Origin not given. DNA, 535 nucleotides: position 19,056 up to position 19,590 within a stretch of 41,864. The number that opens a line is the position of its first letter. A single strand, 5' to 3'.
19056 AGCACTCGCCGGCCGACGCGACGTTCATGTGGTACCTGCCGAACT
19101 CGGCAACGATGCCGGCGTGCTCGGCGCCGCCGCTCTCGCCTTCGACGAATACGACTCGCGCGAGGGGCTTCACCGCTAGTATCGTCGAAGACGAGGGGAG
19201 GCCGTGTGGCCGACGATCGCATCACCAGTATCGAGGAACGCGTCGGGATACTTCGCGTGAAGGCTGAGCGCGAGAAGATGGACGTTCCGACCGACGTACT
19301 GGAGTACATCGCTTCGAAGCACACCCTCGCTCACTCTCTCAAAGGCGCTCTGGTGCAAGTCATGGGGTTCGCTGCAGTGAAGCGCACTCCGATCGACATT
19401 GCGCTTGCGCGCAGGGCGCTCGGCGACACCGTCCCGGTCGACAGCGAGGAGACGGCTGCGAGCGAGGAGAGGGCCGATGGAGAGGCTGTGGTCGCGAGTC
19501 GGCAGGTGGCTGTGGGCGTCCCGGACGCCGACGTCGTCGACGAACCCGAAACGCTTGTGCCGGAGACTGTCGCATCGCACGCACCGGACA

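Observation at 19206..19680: DnaA AAA+ lid (domain IIIb)-like module fused to a DUF362 / 2x[4Fe-4S] protein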

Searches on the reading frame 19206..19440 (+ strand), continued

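Call 38: list_cluster_members(proteins=[P0127, P0128, P0184, P0134, P0129, P0008, P0001, P0045, P0033, P0032])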
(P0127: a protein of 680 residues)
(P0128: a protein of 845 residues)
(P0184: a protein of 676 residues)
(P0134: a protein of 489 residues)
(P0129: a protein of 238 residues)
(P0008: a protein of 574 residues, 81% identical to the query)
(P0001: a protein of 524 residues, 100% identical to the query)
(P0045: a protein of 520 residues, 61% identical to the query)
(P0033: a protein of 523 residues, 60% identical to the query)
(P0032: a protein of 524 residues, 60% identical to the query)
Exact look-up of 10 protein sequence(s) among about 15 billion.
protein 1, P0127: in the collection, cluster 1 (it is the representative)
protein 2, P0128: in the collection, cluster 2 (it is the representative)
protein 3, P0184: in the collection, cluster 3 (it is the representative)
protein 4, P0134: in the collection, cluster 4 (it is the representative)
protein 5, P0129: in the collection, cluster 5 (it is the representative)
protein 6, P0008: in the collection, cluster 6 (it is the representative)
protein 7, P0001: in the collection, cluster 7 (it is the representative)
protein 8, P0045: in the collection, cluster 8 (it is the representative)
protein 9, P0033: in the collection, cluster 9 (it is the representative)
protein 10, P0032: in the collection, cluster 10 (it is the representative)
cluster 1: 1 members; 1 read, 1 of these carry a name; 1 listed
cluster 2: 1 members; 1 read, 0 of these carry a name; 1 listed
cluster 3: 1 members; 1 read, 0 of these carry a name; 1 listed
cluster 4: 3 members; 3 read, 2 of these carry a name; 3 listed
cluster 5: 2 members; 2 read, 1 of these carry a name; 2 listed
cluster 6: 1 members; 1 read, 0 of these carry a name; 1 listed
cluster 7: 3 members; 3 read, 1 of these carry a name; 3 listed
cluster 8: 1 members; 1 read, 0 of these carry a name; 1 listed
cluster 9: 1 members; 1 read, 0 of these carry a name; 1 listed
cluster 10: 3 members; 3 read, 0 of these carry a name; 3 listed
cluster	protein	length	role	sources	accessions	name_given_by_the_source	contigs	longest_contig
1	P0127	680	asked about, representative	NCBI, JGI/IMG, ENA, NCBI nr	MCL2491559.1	MAG: DUF362 domain-containing protein [Coriobacteriia bacterium] | DUF362 domain-containing protein [Coriobacteriia bacterium]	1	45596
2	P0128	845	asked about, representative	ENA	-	-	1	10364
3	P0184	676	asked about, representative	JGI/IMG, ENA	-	-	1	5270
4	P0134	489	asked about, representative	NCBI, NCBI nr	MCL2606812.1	MAG: DUF362 domain-containing protein, partial [Coriobacteriia bacterium] | DUF362 domain-containing protein [Coriobacteriia bacterium]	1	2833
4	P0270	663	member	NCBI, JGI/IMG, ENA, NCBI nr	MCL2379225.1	MAG: DUF362 domain-containing protein [Coriobacteriia bacterium] | DUF362 domain-containing protein [Coriobacteriia bacterium]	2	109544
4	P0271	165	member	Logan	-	-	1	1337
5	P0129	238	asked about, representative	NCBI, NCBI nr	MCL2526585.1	MAG: hypothetical protein FWE46_06055, partial [Coriobacteriia bacterium] | hypothetical protein [Coriobacteriia bacterium]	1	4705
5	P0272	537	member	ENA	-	-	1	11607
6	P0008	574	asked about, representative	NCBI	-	-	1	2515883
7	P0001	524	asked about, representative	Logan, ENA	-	-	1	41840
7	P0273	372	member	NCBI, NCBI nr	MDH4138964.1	MAG: DUF362 domain-containing protein [Coriobacteriia bacterium] | DUF362 domain-containing protein [Coriobacteriia bacterium]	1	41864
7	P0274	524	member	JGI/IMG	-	-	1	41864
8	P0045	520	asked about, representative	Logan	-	-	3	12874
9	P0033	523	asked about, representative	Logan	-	-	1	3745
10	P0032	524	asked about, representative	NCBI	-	-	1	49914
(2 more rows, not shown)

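Call 39: fold_search(model_id=the predicted structure, library=pdb)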
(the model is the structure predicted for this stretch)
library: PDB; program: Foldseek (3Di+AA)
matches with E <= 10: 489; with E <= 0.001: 2
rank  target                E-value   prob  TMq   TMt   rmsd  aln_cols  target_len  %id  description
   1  8bv3_A                3.0e-04  1.00  0.84  0.28   1.0        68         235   37  Bacillus subtilis DnaA domain III structure (released 2023-12-13)
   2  8btg_B                7.8e-04  1.00  0.84  0.20   3.9        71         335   35  Cryo-EM structure of the bacterial replication origin opening basal unwinding system (released 2024-02-14)
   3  8btg_C                1.7e-03  1.00  0.84  0.20   2.9        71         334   37  Cryo-EM structure of the bacterial replication origin opening basal unwinding system (released 2024-02-14)
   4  8btg_A                2.6e-03  1.00  0.80  0.20   4.2        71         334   37  Cryo-EM structure of the bacterial replication origin opening basal unwinding system (released 2024-02-14)
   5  9dx4_A                1.2e-02  1.00  0.79  0.23   1.4        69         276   20  EcRuvB T102R mutant (released 2026-01-21)
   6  2z4r_A                1.3e-02  1.00  0.76  0.26   1.3        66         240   24  Crystal structure of domain III from the Thermotoga maritima replication initiation protein DnaA (released 2008-02-19)
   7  9dx5_E                1.9e-02  1.00  0.78  0.25   2.3        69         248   22  EcRuvB T102R hexamer assembly (released 2026-01-21)
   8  9dx5_B                2.5e-02  1.00  0.78  0.23   1.5        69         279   20  EcRuvB T102R hexamer assembly (released 2026-01-21)
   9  3sc3_B                3.0e-02  1.00  0.77  0.30   1.5        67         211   16  Crystal structure of a Putative DNA replication regulator Hda (Sama_1916) from SHEWANELLA AMAZONENSIS SB2B at 3.00 A r (released 2011-07-13)
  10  5fm6_B                3.4e-02  1.00  0.72  0.15   1.8        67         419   18  Double-heterohexameric rings of full-length Rvb1(ADP)Rvb2(apo) (released 2016-01-20)
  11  9dx5_D                3.8e-02  1.00  0.78  0.23   1.2        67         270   21  EcRuvB T102R hexamer assembly (released 2026-01-21)
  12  8efv_A                4.3e-02  1.00  0.81  0.21   1.4        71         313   17  Structure of single homo-hexameric Holliday junction ATP-dependent DNA helicase RuvB motor (released 2023-05-10)
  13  1j7k                  4.6e-02  1.00  0.80  0.21   1.0        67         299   13  THERMOTOGA MARITIMA RUVB P216G MUTANT (released 2001-08-08)
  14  9dx5_A                4.6e-02  1.00  0.81  0.23   1.4        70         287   20  EcRuvB T102R hexamer assembly (released 2026-01-21)
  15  1in5                  4.8e-02  1.00  0.82  0.22   1.2        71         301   14  THERMOGOTA MARITIMA RUVB A156S MUTANT (released 2001-08-08)
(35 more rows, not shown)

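Call 40: list_cluster_members(proteins=[P0126, P0132, P0135, P0141, P0142, P0148, P0150, P0151, P0152, P0161])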
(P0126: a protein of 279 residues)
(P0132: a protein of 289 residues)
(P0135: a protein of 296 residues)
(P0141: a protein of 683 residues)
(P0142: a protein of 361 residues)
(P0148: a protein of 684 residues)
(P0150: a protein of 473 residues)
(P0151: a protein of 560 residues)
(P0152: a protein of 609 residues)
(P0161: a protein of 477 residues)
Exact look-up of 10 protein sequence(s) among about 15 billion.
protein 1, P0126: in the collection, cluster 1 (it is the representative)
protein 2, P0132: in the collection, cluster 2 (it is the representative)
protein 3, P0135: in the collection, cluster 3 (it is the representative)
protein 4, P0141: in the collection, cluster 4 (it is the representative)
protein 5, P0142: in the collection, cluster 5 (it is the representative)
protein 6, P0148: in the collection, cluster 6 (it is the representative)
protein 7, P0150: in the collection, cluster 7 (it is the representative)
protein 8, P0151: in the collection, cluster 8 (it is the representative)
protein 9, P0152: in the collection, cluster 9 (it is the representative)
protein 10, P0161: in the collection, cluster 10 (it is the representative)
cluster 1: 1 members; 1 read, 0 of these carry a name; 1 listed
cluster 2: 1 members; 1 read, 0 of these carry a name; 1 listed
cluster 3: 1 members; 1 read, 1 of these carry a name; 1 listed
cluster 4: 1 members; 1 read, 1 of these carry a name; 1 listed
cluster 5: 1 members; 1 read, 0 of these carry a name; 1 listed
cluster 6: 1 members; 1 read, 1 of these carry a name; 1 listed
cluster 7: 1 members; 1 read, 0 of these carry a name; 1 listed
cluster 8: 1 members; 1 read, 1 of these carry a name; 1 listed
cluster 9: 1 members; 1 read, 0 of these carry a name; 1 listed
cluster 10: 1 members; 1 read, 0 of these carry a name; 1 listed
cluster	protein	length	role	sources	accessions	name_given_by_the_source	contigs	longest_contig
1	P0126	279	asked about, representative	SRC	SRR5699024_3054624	-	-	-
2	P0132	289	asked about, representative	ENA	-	-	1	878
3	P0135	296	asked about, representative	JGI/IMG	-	chromosomal replication initiator protein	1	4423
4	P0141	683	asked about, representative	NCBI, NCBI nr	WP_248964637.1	chromosomal replication initiator protein DnaA [Sphaerisporangium perillae]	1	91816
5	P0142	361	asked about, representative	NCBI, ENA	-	-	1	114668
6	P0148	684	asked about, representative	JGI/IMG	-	chromosomal replication initiator protein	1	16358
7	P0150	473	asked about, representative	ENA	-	-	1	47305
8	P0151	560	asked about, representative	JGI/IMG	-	chromosomal replication initiator protein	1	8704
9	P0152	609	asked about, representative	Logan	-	-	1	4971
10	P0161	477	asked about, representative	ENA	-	-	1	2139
